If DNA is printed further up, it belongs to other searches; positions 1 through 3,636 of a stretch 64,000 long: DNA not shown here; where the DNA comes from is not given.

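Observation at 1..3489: Array of standalone proprotein-convertase P-domains alternating with Myxococcus Cys-rich repeats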

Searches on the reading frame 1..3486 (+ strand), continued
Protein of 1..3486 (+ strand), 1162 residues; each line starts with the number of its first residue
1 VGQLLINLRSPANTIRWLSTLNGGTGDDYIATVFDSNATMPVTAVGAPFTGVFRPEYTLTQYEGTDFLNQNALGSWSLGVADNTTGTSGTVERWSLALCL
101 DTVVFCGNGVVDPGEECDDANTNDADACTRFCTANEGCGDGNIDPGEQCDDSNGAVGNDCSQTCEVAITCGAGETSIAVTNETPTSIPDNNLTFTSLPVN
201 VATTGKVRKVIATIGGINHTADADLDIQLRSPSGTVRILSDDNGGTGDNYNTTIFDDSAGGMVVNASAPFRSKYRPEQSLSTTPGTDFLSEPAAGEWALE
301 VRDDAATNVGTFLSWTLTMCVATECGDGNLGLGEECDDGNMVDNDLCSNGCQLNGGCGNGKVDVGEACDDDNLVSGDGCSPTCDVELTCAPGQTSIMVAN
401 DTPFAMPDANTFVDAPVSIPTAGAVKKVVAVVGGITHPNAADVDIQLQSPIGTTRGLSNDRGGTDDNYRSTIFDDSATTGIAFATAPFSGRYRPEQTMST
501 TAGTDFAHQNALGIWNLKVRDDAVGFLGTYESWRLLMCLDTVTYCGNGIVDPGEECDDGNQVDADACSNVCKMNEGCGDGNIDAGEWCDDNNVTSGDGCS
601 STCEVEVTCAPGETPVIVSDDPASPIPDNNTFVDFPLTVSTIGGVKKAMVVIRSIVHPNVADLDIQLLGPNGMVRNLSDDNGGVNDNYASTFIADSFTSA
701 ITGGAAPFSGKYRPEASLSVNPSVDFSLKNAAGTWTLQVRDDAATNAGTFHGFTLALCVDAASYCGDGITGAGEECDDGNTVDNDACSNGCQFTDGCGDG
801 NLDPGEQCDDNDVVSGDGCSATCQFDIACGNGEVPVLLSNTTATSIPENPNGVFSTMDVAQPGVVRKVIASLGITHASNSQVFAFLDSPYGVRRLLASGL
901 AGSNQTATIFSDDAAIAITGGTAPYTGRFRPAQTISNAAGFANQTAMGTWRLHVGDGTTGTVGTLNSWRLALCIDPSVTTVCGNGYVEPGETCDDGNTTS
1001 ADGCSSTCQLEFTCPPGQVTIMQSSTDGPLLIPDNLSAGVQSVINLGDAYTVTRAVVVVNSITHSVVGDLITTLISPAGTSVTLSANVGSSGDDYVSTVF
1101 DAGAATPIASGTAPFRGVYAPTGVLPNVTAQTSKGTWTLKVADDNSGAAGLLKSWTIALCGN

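Call 10: find_related_loci(query=window:1-3486:+, collection=genome_contigs, flank=10000)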
Query window:1-3486:+ (1162 aa) in genome_contigs; peptide patterns used: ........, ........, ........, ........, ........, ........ (x = any residue, [..] = any of these).
600 stretches matched a pattern (row limit reached: there are more); 548 encode a relative of the query (tblastn E <= 1e-3); the best 80 are kept; 80 distinct loci.
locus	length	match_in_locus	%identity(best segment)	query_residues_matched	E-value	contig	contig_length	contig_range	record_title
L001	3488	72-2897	49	2-1160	0e+0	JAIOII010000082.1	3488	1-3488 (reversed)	MAG: Kofleriaceae bacterium isolate MAG_26 contig_15522, whole genome shotgun sequence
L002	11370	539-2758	43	2-1162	2e-156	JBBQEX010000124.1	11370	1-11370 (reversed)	MAG: Haliangiales bacterium isolate Co_metawrap_1071 Cmw_1071_k141_11057297_length_11370_cov_12.9957, whole genome shotg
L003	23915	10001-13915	49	2-1162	0e+0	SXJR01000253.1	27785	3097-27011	MAG: Myxococcales bacterium isolate F1-120-MAGs089 F1-120__c322848, whole genome shotgun sequence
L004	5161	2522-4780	27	6-1160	2e-43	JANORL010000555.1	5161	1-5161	MAG: Polyangiaceae bacterium isolate VAR_4_metabat_184 VAR_4_k141_1841755, whole genome shotgun sequence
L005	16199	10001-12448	30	64-1150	9e-40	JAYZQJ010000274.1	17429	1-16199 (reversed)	MAG: Myxococcota bacterium isolate XB_MAG420 DB_MAG420_0274, whole genome shotgun sequence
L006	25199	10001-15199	27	57-1126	1e-50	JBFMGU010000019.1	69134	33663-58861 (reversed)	MAG: Myxococcota bacterium isolate MAG305 MAG305_19, whole genome shotgun sequence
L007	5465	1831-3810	28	83-1080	3e-35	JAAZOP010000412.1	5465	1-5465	MAG: Myxococcales bacterium isolate AS27yjCOA_73 131344_AS27, whole genome shotgun sequence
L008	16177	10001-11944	31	86-1038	3e-31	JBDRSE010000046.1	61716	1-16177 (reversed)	MAG: bacterium isolate MEGAHIT-group-3.13 k141_238024, whole genome shotgun sequence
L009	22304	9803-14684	33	81-1051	5e-31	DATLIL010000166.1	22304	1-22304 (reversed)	MAG TPA_asm: Polyangiaceae bacterium isolate SMAG_U13667 k141_2943724, whole genome shotgun sequence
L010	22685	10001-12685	28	2-1160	4e-30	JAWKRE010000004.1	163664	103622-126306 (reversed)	MAG: Polyangiaceae bacterium isolate ABC1.6 ABC1.6.fa-4, whole genome shotgun sequence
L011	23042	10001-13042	29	97-1080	9e-30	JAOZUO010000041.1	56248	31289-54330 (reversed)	MAG: Deltaproteobacteria bacterium isolate GMC8.metabat2.102 GMC8_164_length_56248_cov_15.603420, whole genome shotgun s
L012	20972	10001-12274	28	83-1041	7e-29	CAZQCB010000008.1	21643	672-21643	MAG TPA_asm: uncultured Candidatus Peribacteria bacterium isolate SRP178908_co2_130 genome assembly, contig: NODE_914_le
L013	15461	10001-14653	29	98-1049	7e-28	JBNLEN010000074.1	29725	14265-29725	MAG: Polyangiaceae bacterium isolate C1C2.bin.25.strict NODE_74_length_29725_cov_3.147362, whole genome shotgun sequence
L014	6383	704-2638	27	83-1053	6e-28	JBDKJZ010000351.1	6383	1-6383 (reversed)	MAG: Pseudomonadota bacterium isolate gunnisonriver_2019_sw_WHONDRS-S19S_0062_A_bin.22 scaffold_0002810, whole genome sh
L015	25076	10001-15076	36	81-1030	2e-26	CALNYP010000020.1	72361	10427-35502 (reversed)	MAG: uncultured bacterium isolate LOGT_bin.0176 genome assembly, contig: contig_13546, whole genome shotgun sequence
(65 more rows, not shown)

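Call 13: search_protein_families(library=pfam, proteins=[P0001, P0002, P0003, P0004, P0005], max_evalue=0.01)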
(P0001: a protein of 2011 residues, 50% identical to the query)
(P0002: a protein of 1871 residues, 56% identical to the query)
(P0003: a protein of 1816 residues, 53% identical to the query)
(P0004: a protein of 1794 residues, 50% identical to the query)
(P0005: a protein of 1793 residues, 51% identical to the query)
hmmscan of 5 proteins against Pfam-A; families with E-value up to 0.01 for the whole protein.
P0001 (2011 aa): 2 families
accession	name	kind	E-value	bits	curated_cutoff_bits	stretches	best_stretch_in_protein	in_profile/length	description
PF13948.11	DUF4215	-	2.7e-87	287.3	27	17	1415-1451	12-47/47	Domain of unknown function (DUF4215)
PF01483.27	P_proprotein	-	4.7e-74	245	21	8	622-724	9-85/86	Proprotein convertase P-domain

P0002 (1871 aa): 2 families
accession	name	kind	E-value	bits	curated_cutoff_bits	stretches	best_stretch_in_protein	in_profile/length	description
PF01483.27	P_proprotein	-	3e-68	226.4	21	7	1140-1246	9-85/86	Proprotein convertase P-domain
PF13948.11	DUF4215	-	2.6e-45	152.9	27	8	583-613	18-47/47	Domain of unknown function (DUF4215)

P0003 (1816 aa): 3 families
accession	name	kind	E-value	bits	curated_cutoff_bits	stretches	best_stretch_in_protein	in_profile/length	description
PF01483.27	P_proprotein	-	5.1e-66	219.2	21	7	1089-1190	10-85/86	Proprotein convertase P-domain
PF13948.11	DUF4215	-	7.4e-40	135.4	27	7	754-781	20-46/47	Domain of unknown function (DUF4215)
PF25661.1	PBCV_P4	-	0.0011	19.1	30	0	649-690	44-85/181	Phycodnaviridae minor capsid protein P4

P0004 (1794 aa): 2 families
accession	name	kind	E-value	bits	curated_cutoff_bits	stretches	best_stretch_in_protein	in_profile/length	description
PF13948.11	DUF4215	-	7.7e-83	273.1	27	13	262-305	6-46/47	Domain of unknown function (DUF4215)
PF01483.27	P_proprotein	-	2.1e-62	207.7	21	7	841-942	9-84/86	Proprotein convertase P-domain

P0005 (1793 aa): 2 families
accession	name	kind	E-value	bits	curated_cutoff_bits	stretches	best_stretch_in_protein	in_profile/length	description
PF13948.11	DUF4215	-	1.3e-101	333.2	27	13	519-560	6-46/47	Domain of unknown function (DUF4215)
PF01483.27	P_proprotein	-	1.4e-42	144.1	21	4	1498-1602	3-85/86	Proprotein convertase P-domain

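Call 33: find_encoding_contigs(protein=P0002, flank=10000, max_places=2)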
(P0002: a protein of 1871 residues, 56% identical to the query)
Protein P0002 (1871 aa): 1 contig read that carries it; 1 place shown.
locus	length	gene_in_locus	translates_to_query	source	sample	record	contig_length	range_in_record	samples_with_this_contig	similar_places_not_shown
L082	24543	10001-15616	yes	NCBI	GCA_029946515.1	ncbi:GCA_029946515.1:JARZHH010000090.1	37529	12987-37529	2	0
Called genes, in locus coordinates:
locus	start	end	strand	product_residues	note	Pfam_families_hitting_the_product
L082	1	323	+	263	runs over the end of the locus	PF00121:TIM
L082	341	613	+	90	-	PF03840:SecG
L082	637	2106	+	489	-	PF13231:PMT_2 (weak)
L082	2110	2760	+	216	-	PF25084:LbH_EIF2B (weak), PF00132:Hexapep, PF25087:GMPPB_C (weak), PF14602:Hexapep_2 (weak), PF00132:Hexapep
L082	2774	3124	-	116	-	-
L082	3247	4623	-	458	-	-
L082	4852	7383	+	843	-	PF04932:Wzy_C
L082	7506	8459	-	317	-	-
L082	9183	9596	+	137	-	-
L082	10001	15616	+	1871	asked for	PF01483:P_proprotein, PF13948:DUF4215 (weak), PF01483:P_proprotein (weak), PF13948:DUF4215 (weak), PF01483:P_proprotein, PF13948:DUF4215 (weak), PF01483:P_proprotein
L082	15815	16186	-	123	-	-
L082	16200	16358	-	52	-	-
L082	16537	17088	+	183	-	PF04542:Sigma70_r2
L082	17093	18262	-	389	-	-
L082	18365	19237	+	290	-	PF00126:HTH_1, PF03466:LysR_substrate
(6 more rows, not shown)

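Call 34: find_encoding_contigs(protein=P0003, flank=10000, max_places=2)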
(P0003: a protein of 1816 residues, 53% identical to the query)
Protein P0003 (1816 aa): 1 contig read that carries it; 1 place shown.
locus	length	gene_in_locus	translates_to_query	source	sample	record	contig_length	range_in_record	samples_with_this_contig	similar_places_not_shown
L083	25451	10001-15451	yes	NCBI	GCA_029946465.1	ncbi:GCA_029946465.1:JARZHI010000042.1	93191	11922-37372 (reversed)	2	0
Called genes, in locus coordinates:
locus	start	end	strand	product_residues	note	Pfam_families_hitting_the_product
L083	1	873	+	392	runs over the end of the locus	-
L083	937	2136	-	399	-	-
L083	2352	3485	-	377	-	PF00989:PAS (faint), PF08448:PAS_4 (faint), PF13188:PAS_8 (faint), PF01740:STAS (faint)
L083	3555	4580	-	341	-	-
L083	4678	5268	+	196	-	-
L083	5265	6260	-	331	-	-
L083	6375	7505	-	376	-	PF16561:AMPK1_CBM, PF03372:Exo_endo_phos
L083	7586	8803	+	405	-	PF02222:ATP-grasp, PF07478:Dala_Dala_lig_C (weak), PF13535:ATP-grasp_4 (weak)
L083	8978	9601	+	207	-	-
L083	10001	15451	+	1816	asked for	PF01483:P_proprotein (weak), PF13948:DUF4215 (weak), PF01483:P_proprotein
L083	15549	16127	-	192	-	PF00440:TetR_N, PF17920:TetR_C_16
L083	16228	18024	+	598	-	PF00743:FMO-like, PF00890:FAD_binding_2 (weak), PF01266:DAO (faint), PF07992:Pyr_redox_2, PF13450:NAD_binding_8, PF13738:Pyr_redox_3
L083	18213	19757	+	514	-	PF01436:NHL (faint), PF21959:DUF6923 (faint), PF08450:SGL (weak), PF24684:Vgb_lyase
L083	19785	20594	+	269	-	PF00106:adh_short, PF08659:KR, PF13561:adh_short_C2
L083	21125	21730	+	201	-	-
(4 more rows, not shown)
